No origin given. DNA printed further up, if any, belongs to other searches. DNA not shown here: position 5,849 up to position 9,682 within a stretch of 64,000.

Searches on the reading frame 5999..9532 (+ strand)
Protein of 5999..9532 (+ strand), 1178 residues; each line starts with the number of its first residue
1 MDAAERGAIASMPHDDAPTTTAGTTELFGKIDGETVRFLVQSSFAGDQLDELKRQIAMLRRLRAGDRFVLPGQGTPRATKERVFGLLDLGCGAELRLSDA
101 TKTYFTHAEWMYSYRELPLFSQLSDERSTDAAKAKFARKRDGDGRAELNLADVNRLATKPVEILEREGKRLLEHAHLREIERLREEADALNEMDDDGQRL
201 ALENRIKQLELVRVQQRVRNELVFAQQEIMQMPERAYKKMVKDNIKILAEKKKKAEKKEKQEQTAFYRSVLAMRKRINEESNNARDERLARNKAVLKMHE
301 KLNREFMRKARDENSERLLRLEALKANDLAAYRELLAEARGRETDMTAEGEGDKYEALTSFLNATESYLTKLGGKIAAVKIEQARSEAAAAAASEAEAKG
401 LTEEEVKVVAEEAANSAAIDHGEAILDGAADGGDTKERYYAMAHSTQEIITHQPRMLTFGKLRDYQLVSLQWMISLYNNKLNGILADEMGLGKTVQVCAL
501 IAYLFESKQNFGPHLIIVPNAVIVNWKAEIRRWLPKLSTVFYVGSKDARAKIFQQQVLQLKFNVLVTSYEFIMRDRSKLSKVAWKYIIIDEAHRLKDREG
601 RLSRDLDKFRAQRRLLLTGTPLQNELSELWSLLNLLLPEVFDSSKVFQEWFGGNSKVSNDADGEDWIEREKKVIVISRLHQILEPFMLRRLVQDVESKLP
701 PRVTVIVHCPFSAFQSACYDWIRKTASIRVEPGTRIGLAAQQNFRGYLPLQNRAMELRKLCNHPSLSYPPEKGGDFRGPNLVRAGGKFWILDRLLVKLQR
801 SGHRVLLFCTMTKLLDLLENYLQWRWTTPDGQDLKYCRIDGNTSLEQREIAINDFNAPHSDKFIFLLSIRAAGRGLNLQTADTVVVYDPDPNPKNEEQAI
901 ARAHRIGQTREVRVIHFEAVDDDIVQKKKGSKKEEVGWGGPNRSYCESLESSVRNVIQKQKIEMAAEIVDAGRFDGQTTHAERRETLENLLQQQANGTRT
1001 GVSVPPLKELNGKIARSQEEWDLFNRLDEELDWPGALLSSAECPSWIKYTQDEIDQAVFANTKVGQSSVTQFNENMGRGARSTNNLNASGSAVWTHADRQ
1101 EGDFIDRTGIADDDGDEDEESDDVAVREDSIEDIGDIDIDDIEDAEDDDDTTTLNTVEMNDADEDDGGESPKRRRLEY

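Call 3: search_protein_families(library=pfam, proteins=[window:5999-9532:+], max_evalue=0.01)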
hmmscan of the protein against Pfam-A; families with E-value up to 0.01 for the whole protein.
window:5999-9532:+ (1178 aa): 4 families
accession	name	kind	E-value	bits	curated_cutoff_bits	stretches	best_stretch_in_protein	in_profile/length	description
PF00176.29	SNF2-rel_dom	-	2.6e-86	289.7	24.9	1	465-766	1-290/290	SNF2-related domain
PF00271.37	Helicase_C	-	1.2e-25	90.3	23.5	1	787-907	2-110/110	Helicase conserved C-terminal domain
PF04851.21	ResIII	-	2.8e-15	57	22.5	1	461-621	3-162/164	Type III restriction enzyme, res subunit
PF00270.35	DEAD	-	5.3e-08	33.2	26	1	482-622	16-161/167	DEAD/DEAH box helicase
